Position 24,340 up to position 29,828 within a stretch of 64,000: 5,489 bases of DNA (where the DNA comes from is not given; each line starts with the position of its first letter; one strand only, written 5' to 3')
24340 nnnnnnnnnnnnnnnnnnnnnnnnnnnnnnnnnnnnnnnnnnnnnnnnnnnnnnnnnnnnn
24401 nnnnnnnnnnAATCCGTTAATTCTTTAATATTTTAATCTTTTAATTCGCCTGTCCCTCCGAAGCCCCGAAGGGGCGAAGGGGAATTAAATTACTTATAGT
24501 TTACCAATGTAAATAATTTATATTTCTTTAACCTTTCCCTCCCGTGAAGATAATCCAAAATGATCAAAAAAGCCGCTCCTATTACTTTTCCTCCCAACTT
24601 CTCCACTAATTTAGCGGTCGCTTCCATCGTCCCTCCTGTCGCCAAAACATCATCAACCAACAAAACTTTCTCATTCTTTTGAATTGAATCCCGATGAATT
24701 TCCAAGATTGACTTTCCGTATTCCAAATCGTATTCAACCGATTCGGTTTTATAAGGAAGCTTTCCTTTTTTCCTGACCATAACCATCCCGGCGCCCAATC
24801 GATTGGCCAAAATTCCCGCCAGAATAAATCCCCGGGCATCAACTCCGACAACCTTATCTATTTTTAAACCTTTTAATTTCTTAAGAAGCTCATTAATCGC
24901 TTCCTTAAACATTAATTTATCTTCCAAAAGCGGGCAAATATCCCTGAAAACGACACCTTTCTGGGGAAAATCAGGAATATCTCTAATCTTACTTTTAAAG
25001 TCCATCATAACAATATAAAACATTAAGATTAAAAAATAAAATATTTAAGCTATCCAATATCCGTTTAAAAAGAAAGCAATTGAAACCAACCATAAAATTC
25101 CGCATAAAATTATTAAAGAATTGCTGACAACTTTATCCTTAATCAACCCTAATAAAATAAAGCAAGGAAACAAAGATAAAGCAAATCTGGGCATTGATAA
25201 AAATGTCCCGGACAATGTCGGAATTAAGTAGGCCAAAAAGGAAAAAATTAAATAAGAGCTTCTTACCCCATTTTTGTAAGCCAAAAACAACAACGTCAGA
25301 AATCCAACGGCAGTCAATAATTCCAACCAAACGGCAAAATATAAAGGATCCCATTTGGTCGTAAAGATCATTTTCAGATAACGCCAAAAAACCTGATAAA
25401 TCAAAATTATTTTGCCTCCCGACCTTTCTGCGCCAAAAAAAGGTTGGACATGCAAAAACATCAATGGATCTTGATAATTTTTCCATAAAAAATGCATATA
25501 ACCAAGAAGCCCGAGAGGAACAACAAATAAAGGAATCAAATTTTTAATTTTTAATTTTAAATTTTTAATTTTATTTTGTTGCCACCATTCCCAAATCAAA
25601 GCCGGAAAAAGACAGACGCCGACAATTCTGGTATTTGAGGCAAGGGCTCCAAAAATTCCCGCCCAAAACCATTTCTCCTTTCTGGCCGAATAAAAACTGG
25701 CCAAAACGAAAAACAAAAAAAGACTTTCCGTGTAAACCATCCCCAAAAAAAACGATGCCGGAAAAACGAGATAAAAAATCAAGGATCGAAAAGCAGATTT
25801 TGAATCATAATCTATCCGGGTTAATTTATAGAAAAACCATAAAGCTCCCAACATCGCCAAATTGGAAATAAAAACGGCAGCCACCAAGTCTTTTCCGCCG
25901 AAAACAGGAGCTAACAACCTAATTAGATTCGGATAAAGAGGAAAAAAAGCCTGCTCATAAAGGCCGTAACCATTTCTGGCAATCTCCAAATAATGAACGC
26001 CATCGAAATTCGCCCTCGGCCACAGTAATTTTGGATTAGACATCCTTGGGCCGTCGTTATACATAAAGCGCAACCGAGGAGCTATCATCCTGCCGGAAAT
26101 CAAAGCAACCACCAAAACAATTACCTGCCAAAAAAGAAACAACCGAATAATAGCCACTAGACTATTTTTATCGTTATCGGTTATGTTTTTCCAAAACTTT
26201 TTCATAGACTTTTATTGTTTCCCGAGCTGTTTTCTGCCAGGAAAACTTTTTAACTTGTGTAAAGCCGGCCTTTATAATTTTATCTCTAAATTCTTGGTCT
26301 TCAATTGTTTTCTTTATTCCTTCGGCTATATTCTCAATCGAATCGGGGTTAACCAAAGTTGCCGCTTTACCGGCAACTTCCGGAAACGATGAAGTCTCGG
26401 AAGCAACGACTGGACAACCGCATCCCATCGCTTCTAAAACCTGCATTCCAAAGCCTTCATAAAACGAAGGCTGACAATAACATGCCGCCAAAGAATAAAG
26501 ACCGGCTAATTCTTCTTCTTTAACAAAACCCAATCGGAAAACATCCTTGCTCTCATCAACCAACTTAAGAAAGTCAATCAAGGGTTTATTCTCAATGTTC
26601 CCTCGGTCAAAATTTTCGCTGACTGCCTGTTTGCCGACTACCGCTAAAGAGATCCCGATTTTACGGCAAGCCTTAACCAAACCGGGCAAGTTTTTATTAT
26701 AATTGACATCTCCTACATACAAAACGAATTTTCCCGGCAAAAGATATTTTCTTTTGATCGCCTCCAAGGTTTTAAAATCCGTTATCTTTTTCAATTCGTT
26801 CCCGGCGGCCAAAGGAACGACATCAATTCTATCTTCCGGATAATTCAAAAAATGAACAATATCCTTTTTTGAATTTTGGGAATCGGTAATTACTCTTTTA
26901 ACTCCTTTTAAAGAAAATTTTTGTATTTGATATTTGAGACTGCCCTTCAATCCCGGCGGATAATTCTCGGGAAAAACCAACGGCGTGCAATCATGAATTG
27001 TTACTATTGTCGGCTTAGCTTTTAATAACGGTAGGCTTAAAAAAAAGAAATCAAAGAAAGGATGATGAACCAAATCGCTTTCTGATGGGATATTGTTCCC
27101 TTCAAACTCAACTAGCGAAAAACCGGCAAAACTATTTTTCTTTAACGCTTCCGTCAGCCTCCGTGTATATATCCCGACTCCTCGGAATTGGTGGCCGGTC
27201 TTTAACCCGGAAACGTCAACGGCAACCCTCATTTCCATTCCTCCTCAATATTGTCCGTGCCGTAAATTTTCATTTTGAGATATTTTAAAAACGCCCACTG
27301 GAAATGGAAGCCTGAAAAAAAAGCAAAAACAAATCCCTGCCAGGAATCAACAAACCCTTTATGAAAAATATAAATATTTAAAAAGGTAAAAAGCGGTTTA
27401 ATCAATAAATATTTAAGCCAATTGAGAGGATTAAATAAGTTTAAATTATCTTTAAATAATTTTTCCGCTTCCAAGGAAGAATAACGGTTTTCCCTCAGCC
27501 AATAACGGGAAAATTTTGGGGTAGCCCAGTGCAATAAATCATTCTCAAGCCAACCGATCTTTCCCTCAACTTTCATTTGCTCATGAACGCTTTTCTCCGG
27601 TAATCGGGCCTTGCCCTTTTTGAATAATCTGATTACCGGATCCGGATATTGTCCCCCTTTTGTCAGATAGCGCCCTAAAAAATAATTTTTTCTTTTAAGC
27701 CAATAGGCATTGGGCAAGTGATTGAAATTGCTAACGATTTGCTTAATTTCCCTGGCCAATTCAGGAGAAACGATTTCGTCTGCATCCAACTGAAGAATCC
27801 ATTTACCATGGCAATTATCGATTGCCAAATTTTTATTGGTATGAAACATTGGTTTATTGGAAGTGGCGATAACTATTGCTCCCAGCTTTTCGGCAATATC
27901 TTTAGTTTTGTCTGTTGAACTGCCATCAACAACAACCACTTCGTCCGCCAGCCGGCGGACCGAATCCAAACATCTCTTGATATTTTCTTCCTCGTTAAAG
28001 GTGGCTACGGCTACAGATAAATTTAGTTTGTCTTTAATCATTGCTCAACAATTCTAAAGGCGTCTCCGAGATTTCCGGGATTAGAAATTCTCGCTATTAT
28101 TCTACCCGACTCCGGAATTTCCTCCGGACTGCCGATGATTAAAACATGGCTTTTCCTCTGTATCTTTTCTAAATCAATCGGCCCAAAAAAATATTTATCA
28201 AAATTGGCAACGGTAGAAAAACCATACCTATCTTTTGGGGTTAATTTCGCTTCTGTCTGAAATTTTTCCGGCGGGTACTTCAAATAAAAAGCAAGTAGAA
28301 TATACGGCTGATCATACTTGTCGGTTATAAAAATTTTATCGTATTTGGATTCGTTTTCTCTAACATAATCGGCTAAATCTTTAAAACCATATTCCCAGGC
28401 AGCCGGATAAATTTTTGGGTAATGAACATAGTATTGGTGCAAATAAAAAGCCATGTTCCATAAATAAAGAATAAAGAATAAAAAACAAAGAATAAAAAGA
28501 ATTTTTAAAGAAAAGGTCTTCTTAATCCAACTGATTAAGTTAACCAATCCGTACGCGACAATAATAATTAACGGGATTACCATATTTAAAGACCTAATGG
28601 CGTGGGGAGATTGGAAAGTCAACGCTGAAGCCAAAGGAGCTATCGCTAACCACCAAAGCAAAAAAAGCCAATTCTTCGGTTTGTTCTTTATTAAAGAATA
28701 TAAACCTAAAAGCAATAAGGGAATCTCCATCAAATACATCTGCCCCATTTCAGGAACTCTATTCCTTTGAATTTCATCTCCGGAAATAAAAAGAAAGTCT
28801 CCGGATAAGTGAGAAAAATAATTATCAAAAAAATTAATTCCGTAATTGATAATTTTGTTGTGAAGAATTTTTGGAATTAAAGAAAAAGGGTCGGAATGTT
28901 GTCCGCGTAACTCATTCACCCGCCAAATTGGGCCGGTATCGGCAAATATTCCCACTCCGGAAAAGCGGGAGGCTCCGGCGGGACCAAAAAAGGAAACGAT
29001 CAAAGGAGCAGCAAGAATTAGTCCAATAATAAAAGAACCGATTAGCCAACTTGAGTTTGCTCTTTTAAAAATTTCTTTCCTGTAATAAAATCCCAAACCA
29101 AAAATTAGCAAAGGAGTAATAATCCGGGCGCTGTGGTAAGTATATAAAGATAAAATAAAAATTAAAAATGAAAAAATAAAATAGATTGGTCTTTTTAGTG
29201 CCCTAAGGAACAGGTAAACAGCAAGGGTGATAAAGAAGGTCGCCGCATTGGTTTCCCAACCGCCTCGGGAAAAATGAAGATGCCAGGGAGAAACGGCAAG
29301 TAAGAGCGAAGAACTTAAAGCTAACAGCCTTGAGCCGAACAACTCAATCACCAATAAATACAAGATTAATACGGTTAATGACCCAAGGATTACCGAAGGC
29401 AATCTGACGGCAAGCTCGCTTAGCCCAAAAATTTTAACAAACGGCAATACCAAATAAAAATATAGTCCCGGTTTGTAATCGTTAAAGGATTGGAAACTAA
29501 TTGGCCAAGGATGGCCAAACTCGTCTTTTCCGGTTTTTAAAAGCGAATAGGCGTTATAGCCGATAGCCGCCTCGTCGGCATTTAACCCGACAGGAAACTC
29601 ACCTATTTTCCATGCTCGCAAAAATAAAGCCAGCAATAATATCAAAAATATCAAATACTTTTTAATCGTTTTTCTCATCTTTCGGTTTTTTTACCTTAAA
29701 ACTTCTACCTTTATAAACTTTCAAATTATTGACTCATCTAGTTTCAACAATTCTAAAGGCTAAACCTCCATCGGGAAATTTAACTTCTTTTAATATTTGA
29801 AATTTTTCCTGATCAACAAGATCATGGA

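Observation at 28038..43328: Tandem array of ArnT/PMT-like GT-C paralogs with conserved N-terminal DE loop and C-terminal soluble module but divergent middle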

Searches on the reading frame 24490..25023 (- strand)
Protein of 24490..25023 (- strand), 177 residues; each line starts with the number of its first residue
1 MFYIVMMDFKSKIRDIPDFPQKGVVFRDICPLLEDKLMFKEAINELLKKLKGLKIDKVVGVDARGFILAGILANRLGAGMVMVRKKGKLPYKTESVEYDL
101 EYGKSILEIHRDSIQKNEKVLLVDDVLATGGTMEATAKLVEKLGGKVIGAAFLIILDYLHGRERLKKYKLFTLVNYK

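Call 10: search_protein_families(library=pfam, proteins=[window:24490-25023:-], max_evalue=0.001)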
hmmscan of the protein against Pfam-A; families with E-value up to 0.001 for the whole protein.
window:24490-25023:- (177 aa): 1 family
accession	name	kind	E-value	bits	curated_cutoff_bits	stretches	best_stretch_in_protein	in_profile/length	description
PF00156.33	Pribosyltran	-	6.5e-23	81.2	26.3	1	39-171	11-139/158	Phosphoribosyl transferase domain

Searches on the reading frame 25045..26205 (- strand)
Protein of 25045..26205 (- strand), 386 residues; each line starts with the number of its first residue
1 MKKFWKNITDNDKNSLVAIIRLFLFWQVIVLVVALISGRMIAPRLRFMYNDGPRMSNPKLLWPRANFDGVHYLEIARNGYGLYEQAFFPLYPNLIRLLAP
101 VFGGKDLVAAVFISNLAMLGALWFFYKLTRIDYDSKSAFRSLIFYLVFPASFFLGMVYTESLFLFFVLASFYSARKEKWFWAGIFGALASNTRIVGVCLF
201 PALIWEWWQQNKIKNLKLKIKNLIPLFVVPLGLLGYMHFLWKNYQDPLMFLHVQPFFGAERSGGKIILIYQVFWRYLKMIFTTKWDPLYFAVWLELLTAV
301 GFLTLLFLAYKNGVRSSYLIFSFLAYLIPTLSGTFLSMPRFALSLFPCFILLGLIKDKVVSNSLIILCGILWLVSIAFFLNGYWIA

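Call 10: search_protein_families(library=pfam, proteins=[window:25045-26205:-], max_evalue=0.001)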
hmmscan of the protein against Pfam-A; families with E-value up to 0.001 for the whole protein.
window:25045-26205:- (386 aa): 2 families
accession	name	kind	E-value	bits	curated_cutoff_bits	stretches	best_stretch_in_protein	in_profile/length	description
PF04188.19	Mannosyl_trans2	-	2e-10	41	22.4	1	59-196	53-202/443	Mannosyltransferase (PIG-V)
PF13231.12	PMT_2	-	4.2e-07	30.7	26.1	1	89-220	4-145/160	Dolichyl-phosphate-mannose-protein mannosyltransferase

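Call 62: search_protein_families(library=ncbifam, proteins=[window:25045-26205:-], max_evalue=0.001)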
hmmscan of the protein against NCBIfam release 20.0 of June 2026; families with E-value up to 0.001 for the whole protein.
window:25045-26205:- (386 aa): 1 family
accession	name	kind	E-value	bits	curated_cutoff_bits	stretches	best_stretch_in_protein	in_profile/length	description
NF046093.1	AZOBR_p60025_fam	subfamily_domain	9.9e-07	28.2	150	1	89-216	95-221/232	AZOBR_p60025 family cell surface glycopolymer formation protein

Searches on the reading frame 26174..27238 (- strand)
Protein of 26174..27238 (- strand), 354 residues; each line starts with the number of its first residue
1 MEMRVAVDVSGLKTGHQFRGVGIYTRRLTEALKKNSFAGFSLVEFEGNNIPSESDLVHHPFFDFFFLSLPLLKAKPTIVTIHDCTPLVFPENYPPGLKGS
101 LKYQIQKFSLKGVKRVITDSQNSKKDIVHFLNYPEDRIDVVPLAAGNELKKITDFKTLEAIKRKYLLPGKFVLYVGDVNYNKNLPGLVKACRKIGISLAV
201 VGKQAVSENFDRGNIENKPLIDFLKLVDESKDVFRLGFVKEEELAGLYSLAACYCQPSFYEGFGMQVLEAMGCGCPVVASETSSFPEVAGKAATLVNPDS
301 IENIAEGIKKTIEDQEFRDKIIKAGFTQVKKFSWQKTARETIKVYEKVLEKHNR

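Call 5: search_protein_families(library=pfam, proteins=[window:26174-27238:-], max_evalue=0.01)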
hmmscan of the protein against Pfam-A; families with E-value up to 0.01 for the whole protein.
window:26174-27238:- (354 aa): 6 families
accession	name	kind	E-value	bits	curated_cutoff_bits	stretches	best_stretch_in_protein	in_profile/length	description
PF00534.26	Glycos_transf_1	-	7.1e-30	104.2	26.4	1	169-325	15-169/172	Glycosyl transferases group 1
PF13692.12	Glyco_trans_1_4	-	6.8e-22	78.7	27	1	171-314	3-142/142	Glycosyl transferases group 1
PF13439.12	Glyco_transf_4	-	2.9e-09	37.6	28.5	1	55-142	74-163/170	Glycosyltransferase Family 4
PF13524.12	Glyco_trans_1_2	-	3.7e-07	30.6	25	1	232-340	28-141/144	Glycosyl transferase-like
PF20706.3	GT4-conflict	-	6.9e-06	25.7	26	1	241-292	272-323/385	Family 4 Glycosyltransferase in conflict systems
PF13579.12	Glyco_trans_4_4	-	0.00019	22.3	29.7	1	73-143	93-157/158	Glycosyl transferase 4-like domain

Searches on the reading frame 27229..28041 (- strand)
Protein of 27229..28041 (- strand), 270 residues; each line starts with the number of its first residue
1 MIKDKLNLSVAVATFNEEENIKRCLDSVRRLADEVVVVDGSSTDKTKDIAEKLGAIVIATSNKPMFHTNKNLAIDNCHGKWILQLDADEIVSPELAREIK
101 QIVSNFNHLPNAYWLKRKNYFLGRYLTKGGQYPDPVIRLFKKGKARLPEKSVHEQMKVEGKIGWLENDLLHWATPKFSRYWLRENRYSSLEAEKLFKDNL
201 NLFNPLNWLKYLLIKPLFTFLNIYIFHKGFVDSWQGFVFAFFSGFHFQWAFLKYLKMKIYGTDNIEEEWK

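Call 5: search_protein_families(library=pfam, proteins=[window:27229-28041:-], max_evalue=0.01)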
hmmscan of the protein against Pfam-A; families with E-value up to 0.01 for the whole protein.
window:27229-28041:- (270 aa): 3 families
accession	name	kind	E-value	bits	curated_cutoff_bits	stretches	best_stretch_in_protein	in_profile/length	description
PF00535.33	Glycos_transf_2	-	3e-22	79.8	23.3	1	9-108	1-105/168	Glycosyl transferase family 2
PF13704.12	Glyco_tranf_2_4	-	9.4e-08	32.9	27.5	1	16-91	2-84/98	Glycosyl transferase family 2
PF13641.12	Glyco_tranf_2_3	-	1.2e-05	25.9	27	1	8-103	3-111/230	Glycosyltransferase like family 2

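Call 36: search_protein_families(library=ncbifam, proteins=[window:27229-28041:-], max_evalue=0.00001)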
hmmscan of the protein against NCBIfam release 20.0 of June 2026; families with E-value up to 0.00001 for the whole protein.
window:27229-28041:- (270 aa): 8 families
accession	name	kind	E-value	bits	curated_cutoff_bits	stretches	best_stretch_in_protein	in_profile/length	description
TIGR04283.1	glyco_like_mftF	equivalog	3.2e-13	49.8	182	1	8-105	1-99/221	TIGR04283 family arsenosugar biosynthesis glycosyltransferase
TIGR04195.1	S_glycosyl_SunS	equivalog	1.1e-11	44.2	350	1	9-102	60-154/421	SunS family peptide S-glycosyltransferase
TIGR04182.1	glyco_TIGR04182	equivalog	1.7e-09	37.5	325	1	9-98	3-92/293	S-layer glycoprotein N-glycosyltransferase AglJ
NF010496.0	PRK13915.1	equivalog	1.3e-08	34.3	262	1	3-61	28-92/307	glucosyl-3-phosphoglycerate synthase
NF050050.1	ProtGlycPglI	equivalog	1.2e-07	31.5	500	1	7-122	3-128/306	GalNAc(5)-diNAcBac-PP-undecaprenol beta-1,3-glucosyltransferase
NF007482.0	PRK10073.1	equivalog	1.2e-07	31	423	1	2-102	2-109/334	glycosyltransferase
NF041391.1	DPhHxTase_Halo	equivalog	1.4e-06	27.5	375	1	13-64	2-55/213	dolichyl-phosphate hexose transferase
NF047683.1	TeichurnBiosyTuaG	equivalog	5.4e-06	26.2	400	1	1-99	1-108/252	teichuronic acid biosynthesis protein TuaG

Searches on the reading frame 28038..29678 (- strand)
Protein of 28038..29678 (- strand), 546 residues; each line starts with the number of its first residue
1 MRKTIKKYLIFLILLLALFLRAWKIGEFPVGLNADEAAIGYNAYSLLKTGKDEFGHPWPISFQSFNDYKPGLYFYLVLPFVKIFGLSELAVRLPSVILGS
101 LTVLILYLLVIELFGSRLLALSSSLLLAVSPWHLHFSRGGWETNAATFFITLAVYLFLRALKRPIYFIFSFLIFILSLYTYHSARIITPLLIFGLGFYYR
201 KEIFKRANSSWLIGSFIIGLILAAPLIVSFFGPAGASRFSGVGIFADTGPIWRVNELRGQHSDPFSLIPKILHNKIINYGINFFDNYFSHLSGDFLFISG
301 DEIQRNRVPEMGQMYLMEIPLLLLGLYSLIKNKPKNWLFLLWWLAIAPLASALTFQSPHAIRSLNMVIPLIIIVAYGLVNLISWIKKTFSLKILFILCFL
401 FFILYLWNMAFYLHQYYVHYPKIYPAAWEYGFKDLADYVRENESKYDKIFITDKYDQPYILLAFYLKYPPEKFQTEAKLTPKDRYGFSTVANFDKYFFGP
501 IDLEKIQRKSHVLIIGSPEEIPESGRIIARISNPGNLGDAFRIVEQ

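Call 4: search_protein_families(library=pfam, proteins=[window:28038-29678:-], max_evalue=0.01)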
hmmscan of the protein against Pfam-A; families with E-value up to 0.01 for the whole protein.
window:28038-29678:- (546 aa): 2 families
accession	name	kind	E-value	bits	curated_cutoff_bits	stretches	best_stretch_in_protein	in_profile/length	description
PF13231.12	PMT_2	-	5.6e-12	46.6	26.1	1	69-226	2-157/160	Dolichyl-phosphate-mannose-protein mannosyltransferase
PF02366.24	PMT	-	3.5e-08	33.7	22.7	1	13-178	3-175/245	Dolichyl-phosphate-mannose-protein mannosyltransferase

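Call 14: search_solved_structures(query=A1, max_evalue=1, show_alignments=2)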
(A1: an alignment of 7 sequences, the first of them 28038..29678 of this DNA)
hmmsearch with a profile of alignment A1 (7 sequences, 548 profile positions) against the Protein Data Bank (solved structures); distinct sequences matched with E-value up to 1: 2.
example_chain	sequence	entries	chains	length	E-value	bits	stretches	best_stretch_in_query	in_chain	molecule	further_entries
8i9p_Lh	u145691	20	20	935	0.00065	21.8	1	88-201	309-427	dolichyl-diphosphooligosaccharide--protein glycotransferase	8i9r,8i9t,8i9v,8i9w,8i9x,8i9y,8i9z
5ezm_A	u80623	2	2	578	0.0085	18.1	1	69-136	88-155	4-amino-4-deoxy-L-arabinose transferase or related glycosyltransferases of PMT family | 4-amino-4-deoxy-L-arabinose (L-Ara4N) transferase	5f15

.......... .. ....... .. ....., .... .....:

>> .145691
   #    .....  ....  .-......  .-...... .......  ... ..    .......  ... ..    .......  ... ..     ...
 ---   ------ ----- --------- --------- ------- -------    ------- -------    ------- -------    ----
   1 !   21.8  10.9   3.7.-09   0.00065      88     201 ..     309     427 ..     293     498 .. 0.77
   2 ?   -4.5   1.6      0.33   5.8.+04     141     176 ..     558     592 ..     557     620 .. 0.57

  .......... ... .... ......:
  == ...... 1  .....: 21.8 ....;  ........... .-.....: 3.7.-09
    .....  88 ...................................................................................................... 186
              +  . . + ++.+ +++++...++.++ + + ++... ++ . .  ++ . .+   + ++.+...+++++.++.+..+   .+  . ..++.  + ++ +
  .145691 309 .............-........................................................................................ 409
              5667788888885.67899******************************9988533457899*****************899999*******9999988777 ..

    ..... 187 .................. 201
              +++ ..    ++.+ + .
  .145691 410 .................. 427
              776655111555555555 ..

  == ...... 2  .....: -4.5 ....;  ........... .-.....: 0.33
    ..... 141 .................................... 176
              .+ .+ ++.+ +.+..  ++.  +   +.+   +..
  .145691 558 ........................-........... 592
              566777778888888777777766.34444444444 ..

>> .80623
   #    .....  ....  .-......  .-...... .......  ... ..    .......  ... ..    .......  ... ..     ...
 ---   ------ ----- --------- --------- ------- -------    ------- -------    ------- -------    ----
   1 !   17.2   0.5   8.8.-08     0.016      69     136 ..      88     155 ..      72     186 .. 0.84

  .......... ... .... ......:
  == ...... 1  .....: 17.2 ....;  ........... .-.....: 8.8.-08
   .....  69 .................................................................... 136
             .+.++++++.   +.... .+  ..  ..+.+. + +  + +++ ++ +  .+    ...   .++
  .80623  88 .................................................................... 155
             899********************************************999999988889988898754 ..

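Call 62: search_protein_families(library=ncbifam, proteins=[window:28038-29678:-], max_evalue=0.001)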
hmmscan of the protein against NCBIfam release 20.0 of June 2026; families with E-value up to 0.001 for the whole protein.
window:28038-29678:- (546 aa): 1 family
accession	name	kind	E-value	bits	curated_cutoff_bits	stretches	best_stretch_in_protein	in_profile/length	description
TIGR03663.1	TIGR03663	subfamily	6.3e-10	38.6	126.25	1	9-404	3-366/435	flippase activity-associated protein Agl23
